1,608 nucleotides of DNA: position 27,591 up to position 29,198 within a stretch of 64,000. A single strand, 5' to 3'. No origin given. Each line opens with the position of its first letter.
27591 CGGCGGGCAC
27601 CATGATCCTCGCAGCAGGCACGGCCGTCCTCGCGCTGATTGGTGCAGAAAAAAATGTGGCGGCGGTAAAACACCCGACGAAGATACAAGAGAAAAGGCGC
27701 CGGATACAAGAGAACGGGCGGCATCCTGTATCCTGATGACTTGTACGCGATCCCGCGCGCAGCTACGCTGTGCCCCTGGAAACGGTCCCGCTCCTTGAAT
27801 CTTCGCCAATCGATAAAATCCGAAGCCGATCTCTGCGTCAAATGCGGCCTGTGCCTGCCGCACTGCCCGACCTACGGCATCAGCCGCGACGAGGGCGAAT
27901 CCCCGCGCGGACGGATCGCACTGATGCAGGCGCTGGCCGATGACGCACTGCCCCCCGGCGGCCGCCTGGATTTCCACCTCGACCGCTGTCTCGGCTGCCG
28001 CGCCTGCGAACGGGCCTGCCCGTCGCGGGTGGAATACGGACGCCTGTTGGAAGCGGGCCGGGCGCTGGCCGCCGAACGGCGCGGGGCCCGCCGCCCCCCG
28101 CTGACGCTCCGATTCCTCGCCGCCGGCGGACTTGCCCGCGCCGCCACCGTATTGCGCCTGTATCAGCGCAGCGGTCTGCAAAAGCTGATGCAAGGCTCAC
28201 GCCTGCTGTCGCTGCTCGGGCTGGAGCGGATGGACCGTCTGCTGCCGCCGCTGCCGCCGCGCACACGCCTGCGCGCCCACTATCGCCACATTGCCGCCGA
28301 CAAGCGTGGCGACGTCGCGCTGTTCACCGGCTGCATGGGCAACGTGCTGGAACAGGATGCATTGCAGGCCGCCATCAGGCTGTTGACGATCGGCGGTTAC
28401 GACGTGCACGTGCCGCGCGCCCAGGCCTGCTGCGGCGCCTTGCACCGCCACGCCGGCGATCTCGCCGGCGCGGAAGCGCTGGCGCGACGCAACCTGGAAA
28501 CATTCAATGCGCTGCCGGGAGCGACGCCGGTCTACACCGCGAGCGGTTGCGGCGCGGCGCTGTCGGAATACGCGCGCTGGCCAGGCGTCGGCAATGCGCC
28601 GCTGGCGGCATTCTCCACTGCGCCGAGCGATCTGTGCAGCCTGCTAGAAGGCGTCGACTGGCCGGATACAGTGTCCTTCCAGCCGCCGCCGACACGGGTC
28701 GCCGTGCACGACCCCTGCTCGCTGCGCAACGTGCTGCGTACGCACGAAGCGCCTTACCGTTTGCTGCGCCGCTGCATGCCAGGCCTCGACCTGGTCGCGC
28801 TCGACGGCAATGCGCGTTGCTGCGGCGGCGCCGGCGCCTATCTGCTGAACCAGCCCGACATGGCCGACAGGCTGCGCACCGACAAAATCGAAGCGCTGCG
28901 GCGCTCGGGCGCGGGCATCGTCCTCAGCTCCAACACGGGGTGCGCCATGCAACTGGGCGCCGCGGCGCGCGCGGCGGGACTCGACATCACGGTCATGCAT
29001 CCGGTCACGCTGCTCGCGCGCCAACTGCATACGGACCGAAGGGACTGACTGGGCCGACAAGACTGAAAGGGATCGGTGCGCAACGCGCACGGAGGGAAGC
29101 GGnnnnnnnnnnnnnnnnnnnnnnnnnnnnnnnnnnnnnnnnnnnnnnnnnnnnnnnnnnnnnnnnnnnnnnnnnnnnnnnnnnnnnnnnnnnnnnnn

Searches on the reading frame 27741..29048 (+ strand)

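Call 8: search_protein_families(library=pfam, proteins=[window:27741-29048:+], max_evalue=0.01)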
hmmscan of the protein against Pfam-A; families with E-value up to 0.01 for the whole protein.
window:27741-29048:+ (435 aa): 13 families
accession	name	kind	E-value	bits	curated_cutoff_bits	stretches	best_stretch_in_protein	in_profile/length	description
PF02754.22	CCG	-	3.6e-22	78.7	20.6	2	192-274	1-84/85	Cysteine-rich domain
PF13183.11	Fer4_8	-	4.8e-12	46.7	27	1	28-96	1-67/68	4Fe-4S dicluster domain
PF12838.12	Fer4_7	-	1.6e-11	44.9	27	1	32-96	2-51/52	4Fe-4S dicluster domain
PF00037.32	Fer4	-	1.6e-09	37.6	21.1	2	79-95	4-20/24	4Fe-4S binding domain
PF13237.11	Fer4_10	-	7.3e-09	35.9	25.5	2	79-101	5-29/53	4Fe-4S dicluster domain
PF13534.11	Fer4_17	-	1.3e-08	35.6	22.2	1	32-97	2-60/61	4Fe-4S dicluster domain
PF12837.12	Fer4_6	-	1.4e-08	34.7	25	2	81-96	7-22/24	4Fe-4S binding domain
PF12797.12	Fer4_2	-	4.2e-08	33.1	24.5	1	78-95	5-22/22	4Fe-4S binding domain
PF13484.11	Fer4_16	-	9.4e-08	33.2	30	1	32-94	2-64/66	4Fe-4S double cluster binding domain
PF13187.11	Fer4_9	-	3.1e-07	30.8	27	1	32-96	2-50/52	4Fe-4S dicluster domain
PF12800.12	Fer4_4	-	8.9e-06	26.1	24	1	81-94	2-15/17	4Fe-4S binding domain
PF14697.11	Fer4_21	-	5.6e-05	23.6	35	0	23-44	32-53/59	4Fe-4S dicluster domain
PF25160.1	LdpA_Fe-S-bd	-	0.00037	20.6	27.6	0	27-48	23-44/49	LdpA Fe-S cluster-binding domain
